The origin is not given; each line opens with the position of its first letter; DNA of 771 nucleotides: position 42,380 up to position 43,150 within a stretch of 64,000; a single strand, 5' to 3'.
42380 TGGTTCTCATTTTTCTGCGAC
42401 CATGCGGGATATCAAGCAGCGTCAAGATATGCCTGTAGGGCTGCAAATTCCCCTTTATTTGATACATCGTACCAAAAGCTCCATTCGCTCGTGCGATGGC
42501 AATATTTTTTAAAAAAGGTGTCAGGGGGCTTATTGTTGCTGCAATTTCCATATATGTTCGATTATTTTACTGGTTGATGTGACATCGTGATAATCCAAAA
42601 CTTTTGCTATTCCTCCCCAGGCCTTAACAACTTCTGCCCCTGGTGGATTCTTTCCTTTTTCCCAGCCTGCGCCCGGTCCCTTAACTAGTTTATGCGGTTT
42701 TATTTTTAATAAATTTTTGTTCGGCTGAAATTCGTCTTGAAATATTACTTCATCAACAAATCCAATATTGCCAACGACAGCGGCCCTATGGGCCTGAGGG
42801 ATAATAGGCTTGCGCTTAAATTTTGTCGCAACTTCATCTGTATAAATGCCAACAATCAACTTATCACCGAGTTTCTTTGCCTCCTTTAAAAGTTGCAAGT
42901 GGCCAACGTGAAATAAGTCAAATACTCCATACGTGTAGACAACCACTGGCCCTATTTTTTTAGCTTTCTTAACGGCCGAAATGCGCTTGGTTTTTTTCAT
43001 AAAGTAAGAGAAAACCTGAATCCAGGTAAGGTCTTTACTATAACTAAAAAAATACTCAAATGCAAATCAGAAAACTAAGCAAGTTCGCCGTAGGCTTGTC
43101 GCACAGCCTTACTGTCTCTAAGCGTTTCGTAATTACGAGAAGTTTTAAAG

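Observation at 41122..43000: LicD transferase + TagD-like cytidylyltransferase + truncated pyruvate-kinase barrel: candidate CDP-activated phospho-substituent pathway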

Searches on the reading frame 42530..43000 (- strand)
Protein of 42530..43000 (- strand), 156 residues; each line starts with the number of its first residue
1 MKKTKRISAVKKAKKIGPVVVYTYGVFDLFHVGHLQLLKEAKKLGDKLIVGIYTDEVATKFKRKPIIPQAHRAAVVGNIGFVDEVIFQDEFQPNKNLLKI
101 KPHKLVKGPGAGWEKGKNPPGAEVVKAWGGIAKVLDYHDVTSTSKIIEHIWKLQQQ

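Call 3: search_protein_families(library=pfam, proteins=[window:42530-43000:-], max_evalue=0.01)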
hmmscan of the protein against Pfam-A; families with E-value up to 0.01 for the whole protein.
window:42530-43000:- (156 aa): 3 families
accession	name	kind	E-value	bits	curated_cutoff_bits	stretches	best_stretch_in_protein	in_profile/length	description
PF01467.32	CTP_transf_like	-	1.7e-17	64.3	21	1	22-108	1-87/133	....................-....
PF06574.18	FAD_syn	-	0.00078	19.7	27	1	20-85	8-80/158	FAD synthetase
PF02569.21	Pantoate_ligase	-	0.0017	18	20.7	1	9-56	15-58/268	Pantoate-beta-alanine ligase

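Call 4: search_protein_families(library=ncbifam, proteins=[window:42530-43000:-], max_evalue=0.01)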
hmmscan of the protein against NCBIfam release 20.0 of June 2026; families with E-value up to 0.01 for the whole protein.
window:42530-43000:- (156 aa): 11 families
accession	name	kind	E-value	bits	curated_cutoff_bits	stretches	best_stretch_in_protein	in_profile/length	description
TIGR02199.1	rfaE_dom_II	equivalog_domain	2.9e-31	108.3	181.5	1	10-150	3-142/144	D-glycero-beta-D-manno-heptose 1-phosphate adenylyltransferase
NF008454.0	PRK11316.1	equivalog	1.6e-30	106.2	521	1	3-152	325-473/475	bifunctional D-glycero-beta-D-manno-heptose-7-phosphate kinase/D-glycero-beta-D-manno-heptose 1-phosphate adenylyltransferase HldE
TIGR00125.1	cyt_tran_rel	domain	5.6e-17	61.7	27.7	1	20-84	1-64/65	adenylyltransferase/cytidyltransferase family protein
TIGR01518.1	g3p_cytidyltrns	equivalog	2.6e-16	59.9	165.4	1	21-96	1-76/125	glycerol-3-phosphate cytidylyltransferase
NF001985.0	PRK00777.1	subfamily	3.4e-10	40.2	104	1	25-76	11-62/157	pantetheine-phosphate adenylyltransferase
NF002250.0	PRK01170.1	subfamily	8.9e-07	28.7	489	1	24-74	6-55/322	bifunctional pantetheine-phosphate adenylyltransferase/NTP phosphatase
NF045965.1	RibF_rel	equivalog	1.7e-06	27.7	200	1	21-85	15-87/279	FAD synthase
NF005518.0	PRK07143.1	equivalog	1.9e-06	27.5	232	1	21-86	18-86/281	hypothetical protein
TIGR01510.1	coaD_prev_kdtB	equivalog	3.5e-05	23.9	103.3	1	21-56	3-37/155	pantetheine-phosphate adenylyltransferase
NF041124.1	CoaD_Thcocales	equivalog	0.00025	21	290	1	20-73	8-60/156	phosphopantetheine adenylyltransferase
NF004162.0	PRK05627.1-5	equivalog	0.00033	20.2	241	1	22-93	17-91/304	bifunctional riboflavin kinase/FAD synthetase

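Call 6: search_solved_structures(query=window:42530-43000:-, max_evalue=0.001, show_alignments=2)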
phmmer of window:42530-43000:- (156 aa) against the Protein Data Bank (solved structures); distinct sequences matched with E-value up to 0.001: 12.
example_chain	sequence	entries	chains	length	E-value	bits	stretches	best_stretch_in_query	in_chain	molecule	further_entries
3elb_A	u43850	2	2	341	4e-21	78.6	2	19-86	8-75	Ethanolamine-phosphate cytidylyltransferase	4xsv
5x9q_A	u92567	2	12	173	3.2e-15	59.4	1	11-148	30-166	Putative cytidylyltransferase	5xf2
1coz_A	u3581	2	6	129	2.9e-14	56.3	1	21-96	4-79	PROTEIN (GLYCEROL-3-PHOSPHATE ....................) | glycerol-3-phosphate cytidylyltransferase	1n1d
3glv_A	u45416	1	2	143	6.8e-14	55.1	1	19-110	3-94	Lipopolysaccharide core biosynthesis protein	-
5x3d_A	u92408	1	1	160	8e-12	48.4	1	20-144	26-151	Phosphoenolpyruvate phosphomutase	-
2b7l_A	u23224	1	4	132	5.2e-10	42.5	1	21-89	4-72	glycerol-3-phosphate cytidylyltransferase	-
3hl4_A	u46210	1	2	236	2.9e-09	40.1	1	17-87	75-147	Choline-phosphate cytidylyltransferase A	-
9hsg_A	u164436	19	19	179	3e-09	40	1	9-87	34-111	choline-phosphate cytidylyltransferase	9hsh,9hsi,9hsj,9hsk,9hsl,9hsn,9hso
9hsm_A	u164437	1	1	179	3e-09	40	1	9-87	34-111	choline-phosphate cytidylyltransferase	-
4zcp_A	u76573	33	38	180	3e-09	40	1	9-87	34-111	Cholinephosphate cytidylyltransferase | Choline-phosphate cytidylyltransferase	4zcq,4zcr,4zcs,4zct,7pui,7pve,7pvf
4mvc_A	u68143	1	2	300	4.5e-09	39.4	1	17-87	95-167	Choline-phosphate cytidylyltransferase A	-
4mvd_B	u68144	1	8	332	5e-09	39.3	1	17-87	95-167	Choline-phosphate cytidylyltransferase A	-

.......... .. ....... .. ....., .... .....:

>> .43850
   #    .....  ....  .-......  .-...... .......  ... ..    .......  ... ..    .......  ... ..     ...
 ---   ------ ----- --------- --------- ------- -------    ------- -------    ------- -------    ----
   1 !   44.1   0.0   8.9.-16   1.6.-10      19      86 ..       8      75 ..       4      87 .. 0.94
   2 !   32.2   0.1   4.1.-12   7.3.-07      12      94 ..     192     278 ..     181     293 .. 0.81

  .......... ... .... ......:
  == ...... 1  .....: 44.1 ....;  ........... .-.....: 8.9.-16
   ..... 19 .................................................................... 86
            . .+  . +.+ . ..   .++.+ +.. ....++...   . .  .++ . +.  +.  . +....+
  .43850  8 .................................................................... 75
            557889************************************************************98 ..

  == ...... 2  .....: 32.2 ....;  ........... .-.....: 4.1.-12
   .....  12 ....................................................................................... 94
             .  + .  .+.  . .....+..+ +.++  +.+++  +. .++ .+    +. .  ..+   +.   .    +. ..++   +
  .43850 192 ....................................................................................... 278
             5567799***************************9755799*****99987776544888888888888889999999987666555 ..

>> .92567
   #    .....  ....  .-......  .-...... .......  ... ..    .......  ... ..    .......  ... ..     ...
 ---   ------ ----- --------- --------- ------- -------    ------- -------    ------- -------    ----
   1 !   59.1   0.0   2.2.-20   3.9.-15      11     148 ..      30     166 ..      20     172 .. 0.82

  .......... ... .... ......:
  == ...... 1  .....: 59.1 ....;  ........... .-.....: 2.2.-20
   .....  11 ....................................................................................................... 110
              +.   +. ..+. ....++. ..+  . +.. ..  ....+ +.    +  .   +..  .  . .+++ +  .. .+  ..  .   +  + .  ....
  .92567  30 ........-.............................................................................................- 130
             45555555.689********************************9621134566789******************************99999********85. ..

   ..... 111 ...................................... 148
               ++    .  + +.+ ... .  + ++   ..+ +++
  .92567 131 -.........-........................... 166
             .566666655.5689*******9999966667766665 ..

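Call 37: find_homologous_proteins(query=window:42530-43000:-, max_evalue=1e-20)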
Query window:42530-43000:- (156 aa): 86 proteins with E <= 1e-20 among 1135 candidates.
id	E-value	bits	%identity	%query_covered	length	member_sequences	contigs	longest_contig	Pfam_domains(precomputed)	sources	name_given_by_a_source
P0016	5.7e-98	343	100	100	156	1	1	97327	PF01467.33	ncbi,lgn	-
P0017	2.0e-49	185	62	89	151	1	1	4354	PF01467.33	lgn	-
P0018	1.4e-48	182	62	88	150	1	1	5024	PF01467.33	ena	-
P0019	5.3e-48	181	63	85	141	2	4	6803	PF01467.33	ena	-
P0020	2.9e-47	178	63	84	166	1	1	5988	PF01467.33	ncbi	-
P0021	4.7e-47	178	65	83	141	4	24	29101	PF01467.33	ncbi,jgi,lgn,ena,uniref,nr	ncbi:MAG: hypothetical protein A2843_00755 [Candidatus Wildermuthbacteria bacterium RIFCSPHIGHO2_01_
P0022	5.9e-47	177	59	88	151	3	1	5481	PF01467.33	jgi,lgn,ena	-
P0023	3.1e-46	175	65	83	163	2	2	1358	PF01467.33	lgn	-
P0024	3.5e-46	175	60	88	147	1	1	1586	PF01467.33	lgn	-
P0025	7.5e-46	174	62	84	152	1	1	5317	PF01467.33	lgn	-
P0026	9.0e-46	173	61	84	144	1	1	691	PF01467.33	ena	-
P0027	1.2e-45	173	64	83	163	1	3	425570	PF01467.33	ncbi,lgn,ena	-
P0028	1.5e-45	173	62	82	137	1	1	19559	PF01467.33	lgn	-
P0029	2.0e-45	172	62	81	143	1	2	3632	PF01467.33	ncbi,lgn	-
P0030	4.1e-45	171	60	84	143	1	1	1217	PF01467.33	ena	-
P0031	1.5e-44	169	57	92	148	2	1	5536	PF01467.33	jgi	-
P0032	2.0e-44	169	58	85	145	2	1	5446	PF01467.33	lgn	-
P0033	3.0e-44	168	59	84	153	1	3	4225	PF01467.33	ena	-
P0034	3.2e-44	168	63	82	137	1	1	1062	PF01467.33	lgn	-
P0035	5.5e-44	168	60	88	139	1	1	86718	PF01467.33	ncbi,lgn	-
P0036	7.9e-44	167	56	96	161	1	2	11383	PF01467.33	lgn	-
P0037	1.1e-43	167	62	82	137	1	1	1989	PF01467.33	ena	-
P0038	1.2e-43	166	60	83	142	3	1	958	PF01467.33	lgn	-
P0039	1.5e-43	166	63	82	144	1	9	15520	PF01467.33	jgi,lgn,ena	-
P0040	1.8e-43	166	58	88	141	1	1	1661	PF01467.33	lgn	-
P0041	8.3e-43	164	56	87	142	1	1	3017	PF01467.33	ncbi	-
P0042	1.1e-42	163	59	85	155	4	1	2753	PF01467.33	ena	-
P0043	1.6e-42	163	58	85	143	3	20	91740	PF01467.33,PF06574.19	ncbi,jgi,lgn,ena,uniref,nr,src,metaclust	ncbi:hypothetical protein A2662_02525 [Candidatus Giovannonibacteria bacterium RIFCSPHIGHO2_01_FULL_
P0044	2.3e-42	162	62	84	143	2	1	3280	PF01467.33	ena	-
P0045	2.8e-42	162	56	89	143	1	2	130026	PF01467.33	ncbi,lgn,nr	ncbi:MAG: adenylyltransferase/cytidyltransferase family protein [bacterium]|nr:adenylyltransferase/c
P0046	2.9e-42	162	61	82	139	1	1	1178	PF01467.33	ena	-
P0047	2.9e-42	162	60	86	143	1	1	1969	PF01467.33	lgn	-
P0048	4.1e-42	161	59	82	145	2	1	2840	PF01467.33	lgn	-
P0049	7.5e-42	161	57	89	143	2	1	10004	PF01467.33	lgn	-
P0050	1.1e-41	160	59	83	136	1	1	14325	PF01467.33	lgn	-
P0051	1.9e-41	159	58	87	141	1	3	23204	PF01467.33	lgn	-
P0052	3.4e-41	158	53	96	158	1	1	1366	PF01467.33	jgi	-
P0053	5.1e-41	158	59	85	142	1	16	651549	PF01467.33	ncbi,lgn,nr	ncbi:MAG: adenylyltransferase/cytidyltransferase family protein [Candidatus Giovannonibacteria bacte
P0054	6.1e-41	158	55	90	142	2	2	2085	PF01467.33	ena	-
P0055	6.7e-41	158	59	84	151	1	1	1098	PF01467.33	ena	-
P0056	1.9e-40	156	55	90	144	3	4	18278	PF01467.33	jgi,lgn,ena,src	-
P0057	2.0e-40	156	54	91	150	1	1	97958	PF01467.33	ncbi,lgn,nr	ncbi:adenylyltransferase/cytidyltransferase family protein [Candidatus Giovannonibacteria bacterium]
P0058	2.5e-40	156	57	85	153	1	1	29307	PF01467.33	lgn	-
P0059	4.8e-40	155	56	84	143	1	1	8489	PF01467.33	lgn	-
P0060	8.0e-40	154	52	96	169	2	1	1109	PF01467.33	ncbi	-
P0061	1.1e-39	154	57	83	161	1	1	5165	PF01467.33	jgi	jgi:rfaE bifunctional protein nucleotidyltransferase chain/domain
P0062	1.2e-39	153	56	85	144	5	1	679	PF01467.33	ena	-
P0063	2.0e-39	153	55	85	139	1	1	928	PF01467.33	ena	-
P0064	2.4e-39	152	58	86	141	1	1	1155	PF01467.33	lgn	-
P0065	3.0e-39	152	57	85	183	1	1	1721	PF01467.33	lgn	-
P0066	4.1e-39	152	52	90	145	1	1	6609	PF01467.33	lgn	-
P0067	1.2e-38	150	53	84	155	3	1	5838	PF01467.33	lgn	-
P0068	1.4e-38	150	57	84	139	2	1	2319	PF01467.33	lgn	-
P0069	7.3e-38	148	52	90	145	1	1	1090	PF01467.33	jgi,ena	-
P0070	2.7e-37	146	58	77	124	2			PF01467.33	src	-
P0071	4.1e-37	145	55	86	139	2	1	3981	PF01467.33,PF06574.19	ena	-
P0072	5.2e-37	145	55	84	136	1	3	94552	PF01467.33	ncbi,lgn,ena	ncbi:MAG: adenylyltransferase/cytidyltransferase family protein [Patescibacteria group bacterium]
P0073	1.2e-36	144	55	87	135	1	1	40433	PF01467.33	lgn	-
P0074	5.9e-36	141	52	96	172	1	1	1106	PF01467.33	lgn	-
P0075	6.7e-36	141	54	86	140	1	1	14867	PF01467.33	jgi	jgi:rfaE bifunctional protein nucleotidyltransferase chain/domain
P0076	1.7e-35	140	52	85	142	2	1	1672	PF01467.33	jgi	-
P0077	2.0e-35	140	54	87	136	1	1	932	PF01467.33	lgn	-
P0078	1.2e-34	137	55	84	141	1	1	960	PF01467.33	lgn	-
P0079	3.0e-34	136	56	83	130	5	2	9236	PF01467.33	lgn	-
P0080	1.7e-32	130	50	85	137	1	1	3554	PF01467.33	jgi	jgi:rfaE bifunctional protein nucleotidyltransferase chain/domain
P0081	5.6e-31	125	49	84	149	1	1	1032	PF01467.33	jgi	-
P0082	5.8e-31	125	49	84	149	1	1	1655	PF01467.33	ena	-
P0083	2.3e-30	123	49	87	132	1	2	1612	PF01467.33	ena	-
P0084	1.3e-28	118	48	87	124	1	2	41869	PF01467.33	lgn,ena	-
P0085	6.0e-28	115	49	84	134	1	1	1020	PF01467.33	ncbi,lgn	-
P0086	1.4e-27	114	48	84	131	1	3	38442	PF01467.33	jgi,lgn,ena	jgi:glycerol-3-phosphate cytidylyltransferase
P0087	1.8e-27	114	47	83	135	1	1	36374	PF01467.33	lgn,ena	-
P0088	2.4e-27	113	48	82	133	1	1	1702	PF01467.33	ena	-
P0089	2.2e-26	110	47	87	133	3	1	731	PF01467.33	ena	-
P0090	1.2e-25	108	48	85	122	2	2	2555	PF01467.33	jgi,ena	-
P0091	2.2e-25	107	46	86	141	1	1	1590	PF01467.33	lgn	-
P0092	3.1e-25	107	65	53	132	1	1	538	PF01467.33,PF06574.19,PF13439.13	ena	-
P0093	1.6e-24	104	47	85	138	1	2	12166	PF01467.33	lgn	-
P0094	2.7e-24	104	41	84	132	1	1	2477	PF01467.33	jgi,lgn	jgi:cytidyltransferase-like protein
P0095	6.0e-23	99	44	83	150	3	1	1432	PF01467.33,PF06574.19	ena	-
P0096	6.4e-23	99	45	85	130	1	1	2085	PF01467.33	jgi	jgi:glycerol-3-phosphate cytidylyltransferase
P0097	1.9e-22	98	43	83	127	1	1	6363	PF01467.33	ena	-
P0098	2.2e-22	97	45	85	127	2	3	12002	PF01467.33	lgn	-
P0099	8.5e-22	95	46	87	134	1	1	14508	PF01467.33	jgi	jgi:glycerol-3-phosphate cytidylyltransferase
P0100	9.6e-22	95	46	85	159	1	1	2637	PF01467.33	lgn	-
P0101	3.8e-21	93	40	88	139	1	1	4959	PF01467.33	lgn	-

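Call 38: find_encoding_contigs(protein=P0021, flank=6000, max_places=3)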
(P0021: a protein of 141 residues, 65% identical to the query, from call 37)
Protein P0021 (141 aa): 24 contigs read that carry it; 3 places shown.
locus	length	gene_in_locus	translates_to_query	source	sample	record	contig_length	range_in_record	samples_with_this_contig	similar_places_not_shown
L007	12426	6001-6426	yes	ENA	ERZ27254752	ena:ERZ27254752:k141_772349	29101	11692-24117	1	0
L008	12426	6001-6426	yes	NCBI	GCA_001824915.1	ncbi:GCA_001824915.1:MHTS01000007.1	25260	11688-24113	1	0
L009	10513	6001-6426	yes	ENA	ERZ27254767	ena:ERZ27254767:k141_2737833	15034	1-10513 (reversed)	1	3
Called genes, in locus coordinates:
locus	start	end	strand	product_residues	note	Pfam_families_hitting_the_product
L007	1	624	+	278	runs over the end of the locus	PF01261:AP_endonuc_2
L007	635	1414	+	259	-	PF13561:adh_short_C2, PF00106:adh_short, PF01370:Epimerase (weak)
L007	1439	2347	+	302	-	PF03102:NeuB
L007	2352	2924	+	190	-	PF13580:SIS_2, PF01380:SIS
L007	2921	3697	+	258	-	PF01209:Ubie_methyltran, PF13489:Methyltransf_23, PF05175:MTS (weak), PF13847:Methyltransf_31, PF08241:Methyltransf_11, PF08242:Methyltransf_12, PF13649:Methyltransf_25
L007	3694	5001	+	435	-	-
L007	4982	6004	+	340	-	PF00852:Glyco_transf_10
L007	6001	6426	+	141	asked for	PF01467:CTP_transf_like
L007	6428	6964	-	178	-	-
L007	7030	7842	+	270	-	PF00483:NTP_transferase, PF12804:NTP_transf_3 (weak)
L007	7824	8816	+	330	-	PF00106:adh_short, PF04321:RmlD_sub_bind, PF08659:KR (weak), PF01073:3Beta_HSD, PF01370:Epimerase, PF02719:Polysacc_synt_2, PF16363:GDP_Man_Dehyd, PF07993:NAD_binding_4, +1 more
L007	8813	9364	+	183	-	-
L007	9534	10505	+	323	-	PF13936:HTH_38, PF00665:rve (weak)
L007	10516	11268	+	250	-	PF03372:Exo_endo_phos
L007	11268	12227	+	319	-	PF01073:3Beta_HSD, PF01370:Epimerase, PF02719:Polysacc_synt_2, PF04321:RmlD_sub_bind, PF07993:NAD_binding_4, PF08659:KR (weak), PF16363:GDP_Man_Dehyd, PF13460:NAD_binding_10 (weak), +2 more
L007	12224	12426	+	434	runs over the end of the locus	PF00266:Aminotran_5 (weak), PF01041:DegT_DnrJ_EryC1, PF01053:Cys_Met_Meta_PP (weak), PF01212:Beta_elim_lyase (weak)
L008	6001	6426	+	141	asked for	PF01467:CTP_transf_like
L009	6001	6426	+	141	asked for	PF01467:CTP_transf_like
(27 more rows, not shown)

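Call 39: find_encoding_contigs(protein=P0027, flank=6000, max_places=2)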
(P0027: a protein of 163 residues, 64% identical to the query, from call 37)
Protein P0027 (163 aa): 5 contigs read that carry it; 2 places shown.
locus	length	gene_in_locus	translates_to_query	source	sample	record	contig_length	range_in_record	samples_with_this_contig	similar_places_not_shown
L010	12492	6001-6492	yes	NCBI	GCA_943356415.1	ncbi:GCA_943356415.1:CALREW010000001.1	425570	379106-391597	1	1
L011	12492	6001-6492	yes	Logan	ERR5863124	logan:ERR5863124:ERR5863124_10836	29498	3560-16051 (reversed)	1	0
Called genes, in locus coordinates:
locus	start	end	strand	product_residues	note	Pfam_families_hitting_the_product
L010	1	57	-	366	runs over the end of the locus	PF08666:SAF (faint), PF03102:NeuB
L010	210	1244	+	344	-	-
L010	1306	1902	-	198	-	PF00300:His_Phos_1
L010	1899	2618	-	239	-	PF02348:CTP_transf_3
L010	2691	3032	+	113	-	PF01050:MannoseP_isomer, PF07883:Cupin_2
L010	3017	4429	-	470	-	-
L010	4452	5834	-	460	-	PF01943:Polysacc_synt, PF13440:Polysacc_synt_3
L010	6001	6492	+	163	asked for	PF01467:CTP_transf_like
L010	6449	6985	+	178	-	-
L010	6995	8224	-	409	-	PF04464:Glyphos_transf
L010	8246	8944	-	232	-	PF13489:Methyltransf_23, PF07021:MetW (weak), PF13847:Methyltransf_31, PF08241:Methyltransf_11, PF08242:Methyltransf_12, PF13649:Methyltransf_25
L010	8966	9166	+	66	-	-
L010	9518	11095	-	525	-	PF02310:B12-binding, PF04055:Radical_SAM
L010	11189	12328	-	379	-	PF13439:Glyco_transf_4 (weak), PF00534:Glycos_transf_1, PF13692:Glyco_trans_1_4, PF13524:Glyco_trans_1_2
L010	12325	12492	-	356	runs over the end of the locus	PF03016:Exostosin_GT47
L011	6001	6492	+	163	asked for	PF01467:CTP_transf_like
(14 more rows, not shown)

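Call 40: find_encoding_contigs(protein=P0043, flank=6000, max_places=3)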
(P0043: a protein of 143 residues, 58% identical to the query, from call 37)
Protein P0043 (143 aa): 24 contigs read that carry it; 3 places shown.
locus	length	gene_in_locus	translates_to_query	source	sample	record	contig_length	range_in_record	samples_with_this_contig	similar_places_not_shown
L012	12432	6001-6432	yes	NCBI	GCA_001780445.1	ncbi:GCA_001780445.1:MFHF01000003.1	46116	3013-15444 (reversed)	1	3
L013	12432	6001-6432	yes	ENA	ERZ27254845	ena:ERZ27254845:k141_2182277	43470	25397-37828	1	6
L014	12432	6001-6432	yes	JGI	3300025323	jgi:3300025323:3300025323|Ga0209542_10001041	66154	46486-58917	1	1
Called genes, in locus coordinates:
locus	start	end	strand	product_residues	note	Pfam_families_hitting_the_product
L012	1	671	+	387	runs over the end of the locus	PF03102:NeuB, PF08666:SAF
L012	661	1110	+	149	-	PF13302:Acetyltransf_3, PF00583:Acetyltransf_1 (weak)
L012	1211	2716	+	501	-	-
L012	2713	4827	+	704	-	PF13489:Methyltransf_23 (faint), PF13847:Methyltransf_31, PF08241:Methyltransf_11, PF08242:Methyltransf_12 (weak), PF13649:Methyltransf_25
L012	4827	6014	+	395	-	PF04464:Glyphos_transf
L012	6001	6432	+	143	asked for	PF06574:FAD_syn (weak), PF01467:CTP_transf_like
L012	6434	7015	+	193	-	-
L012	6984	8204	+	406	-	-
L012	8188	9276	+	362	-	PF02350:Epimerase_2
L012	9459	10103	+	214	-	PF01797:Y1_Tnp (weak)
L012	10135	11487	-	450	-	PF02397:Bac_transf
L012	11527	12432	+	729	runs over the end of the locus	PF04932:Wzy_C, PF00515:TPR_1 (faint), PF07719:TPR_2 (faint), PF13181:TPR_8 (faint), PF13414:TPR_11 (faint), PF13424:TPR_12 (faint), PF14561:TPR_20 (faint), PF14559:TPR_19 (weak), +4 more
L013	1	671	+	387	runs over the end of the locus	PF03102:NeuB, PF08666:SAF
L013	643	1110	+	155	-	PF13302:Acetyltransf_3, PF00583:Acetyltransf_1 (weak)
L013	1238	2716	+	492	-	-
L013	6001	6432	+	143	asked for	PF06574:FAD_syn (weak), PF01467:CTP_transf_like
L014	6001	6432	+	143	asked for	PF06574:FAD_syn (weak), PF01467:CTP_transf_like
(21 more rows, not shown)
